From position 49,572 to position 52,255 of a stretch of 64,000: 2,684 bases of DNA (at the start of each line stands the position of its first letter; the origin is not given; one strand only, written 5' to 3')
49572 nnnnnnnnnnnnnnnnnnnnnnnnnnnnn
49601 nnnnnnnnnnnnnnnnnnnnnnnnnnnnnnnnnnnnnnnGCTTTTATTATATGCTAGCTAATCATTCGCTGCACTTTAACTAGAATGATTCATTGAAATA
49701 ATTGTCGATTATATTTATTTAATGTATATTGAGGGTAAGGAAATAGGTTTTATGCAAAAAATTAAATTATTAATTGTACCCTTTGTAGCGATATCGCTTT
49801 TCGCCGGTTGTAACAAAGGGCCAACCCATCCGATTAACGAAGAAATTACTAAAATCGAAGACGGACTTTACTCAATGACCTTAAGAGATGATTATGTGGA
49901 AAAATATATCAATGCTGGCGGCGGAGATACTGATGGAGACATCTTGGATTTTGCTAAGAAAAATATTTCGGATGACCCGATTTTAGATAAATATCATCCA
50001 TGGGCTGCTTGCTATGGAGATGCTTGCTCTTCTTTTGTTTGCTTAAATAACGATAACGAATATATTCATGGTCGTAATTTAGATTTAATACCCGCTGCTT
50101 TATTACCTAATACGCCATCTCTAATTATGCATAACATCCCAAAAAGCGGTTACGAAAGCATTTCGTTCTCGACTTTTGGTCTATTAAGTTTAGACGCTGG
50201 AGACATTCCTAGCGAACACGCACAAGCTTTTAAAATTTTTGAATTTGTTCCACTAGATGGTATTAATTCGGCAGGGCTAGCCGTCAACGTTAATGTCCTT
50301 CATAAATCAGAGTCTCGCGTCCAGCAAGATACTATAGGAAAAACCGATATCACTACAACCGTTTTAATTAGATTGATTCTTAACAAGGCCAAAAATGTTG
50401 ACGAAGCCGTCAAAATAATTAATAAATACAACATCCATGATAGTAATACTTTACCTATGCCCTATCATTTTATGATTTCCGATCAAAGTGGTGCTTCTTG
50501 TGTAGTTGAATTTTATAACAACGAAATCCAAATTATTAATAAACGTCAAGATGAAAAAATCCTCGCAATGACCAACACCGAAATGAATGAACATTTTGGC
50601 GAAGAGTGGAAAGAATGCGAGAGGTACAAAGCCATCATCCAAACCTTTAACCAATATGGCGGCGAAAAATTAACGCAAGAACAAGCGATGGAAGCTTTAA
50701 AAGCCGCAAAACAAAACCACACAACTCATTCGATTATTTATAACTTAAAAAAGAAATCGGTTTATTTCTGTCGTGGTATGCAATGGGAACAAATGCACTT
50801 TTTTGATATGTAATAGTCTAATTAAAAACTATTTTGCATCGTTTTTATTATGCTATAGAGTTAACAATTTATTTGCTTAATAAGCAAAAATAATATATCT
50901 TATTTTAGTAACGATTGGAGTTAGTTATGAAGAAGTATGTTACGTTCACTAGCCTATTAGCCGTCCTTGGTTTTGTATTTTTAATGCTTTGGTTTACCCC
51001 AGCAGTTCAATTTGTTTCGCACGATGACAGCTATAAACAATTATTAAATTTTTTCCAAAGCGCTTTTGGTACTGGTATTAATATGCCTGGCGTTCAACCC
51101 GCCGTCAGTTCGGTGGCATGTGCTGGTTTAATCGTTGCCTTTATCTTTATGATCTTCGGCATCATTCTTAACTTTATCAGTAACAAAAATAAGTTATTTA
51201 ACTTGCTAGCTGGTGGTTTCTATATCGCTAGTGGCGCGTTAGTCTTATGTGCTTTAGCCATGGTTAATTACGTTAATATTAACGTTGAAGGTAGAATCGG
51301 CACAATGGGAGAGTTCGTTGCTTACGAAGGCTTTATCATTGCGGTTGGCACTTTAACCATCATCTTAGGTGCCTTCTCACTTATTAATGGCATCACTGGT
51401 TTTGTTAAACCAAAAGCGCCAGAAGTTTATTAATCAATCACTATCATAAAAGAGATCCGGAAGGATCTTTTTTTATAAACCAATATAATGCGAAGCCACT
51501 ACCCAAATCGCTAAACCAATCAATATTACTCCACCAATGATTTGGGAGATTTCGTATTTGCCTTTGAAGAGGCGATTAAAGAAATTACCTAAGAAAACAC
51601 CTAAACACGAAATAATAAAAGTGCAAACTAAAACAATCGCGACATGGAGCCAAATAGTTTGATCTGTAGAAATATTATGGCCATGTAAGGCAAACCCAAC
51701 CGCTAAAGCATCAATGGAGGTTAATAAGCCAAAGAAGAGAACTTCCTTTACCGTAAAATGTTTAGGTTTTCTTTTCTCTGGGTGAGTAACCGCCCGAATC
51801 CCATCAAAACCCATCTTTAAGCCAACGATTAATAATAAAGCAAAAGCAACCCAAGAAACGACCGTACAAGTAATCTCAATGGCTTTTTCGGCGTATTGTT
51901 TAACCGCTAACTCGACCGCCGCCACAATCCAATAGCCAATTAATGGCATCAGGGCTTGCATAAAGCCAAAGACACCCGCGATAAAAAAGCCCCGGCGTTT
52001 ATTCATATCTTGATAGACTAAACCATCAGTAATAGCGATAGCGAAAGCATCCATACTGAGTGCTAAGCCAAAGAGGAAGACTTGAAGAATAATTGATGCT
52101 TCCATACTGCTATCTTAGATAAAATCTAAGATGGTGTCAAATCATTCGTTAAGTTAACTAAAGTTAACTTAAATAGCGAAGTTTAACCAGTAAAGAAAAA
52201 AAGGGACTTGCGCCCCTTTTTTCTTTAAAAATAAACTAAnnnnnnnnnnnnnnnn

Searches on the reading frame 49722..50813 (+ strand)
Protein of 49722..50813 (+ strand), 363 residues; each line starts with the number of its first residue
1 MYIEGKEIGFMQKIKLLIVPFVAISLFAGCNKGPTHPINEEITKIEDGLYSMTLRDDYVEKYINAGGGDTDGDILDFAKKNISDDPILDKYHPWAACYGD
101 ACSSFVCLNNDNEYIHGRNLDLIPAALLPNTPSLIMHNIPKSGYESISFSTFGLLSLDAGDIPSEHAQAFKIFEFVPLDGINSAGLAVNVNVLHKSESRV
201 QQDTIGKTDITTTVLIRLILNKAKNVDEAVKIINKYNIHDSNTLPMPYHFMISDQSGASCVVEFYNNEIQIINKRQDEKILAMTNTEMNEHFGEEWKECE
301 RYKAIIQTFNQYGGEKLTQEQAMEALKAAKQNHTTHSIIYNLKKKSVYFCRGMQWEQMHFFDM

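Call 32: search_protein_families(library=pfam, proteins=[window:49722-50813:+], max_evalue=0.000001)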
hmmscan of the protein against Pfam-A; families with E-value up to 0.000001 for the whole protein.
window:49722-50813:+ (363 aa): 2 families
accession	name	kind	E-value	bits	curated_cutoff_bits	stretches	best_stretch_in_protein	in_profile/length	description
PF02275.23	CBAH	-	6.3e-14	52.8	20.4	1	178-304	67-190/316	Linear amide C-N hydrolases, choloylglycine hydrolase family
PF03417.21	AAT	-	3e-11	43.9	23.2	1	179-351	47-220/225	Acyl-coenzyme A:6-aminopenicillanic acid acyl-transferase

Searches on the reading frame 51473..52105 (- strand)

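Call 32: search_protein_families(library=pfam, proteins=[window:51473-52105:-], max_evalue=0.000001)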
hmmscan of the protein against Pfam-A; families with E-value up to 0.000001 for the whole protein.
window:51473-52105:- (210 aa): 1 family
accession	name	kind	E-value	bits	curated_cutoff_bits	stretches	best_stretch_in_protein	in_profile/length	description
PF02659.21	Mntp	-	5.6e-28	98.1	24.4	1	34-202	2-151/152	Putative manganese efflux pump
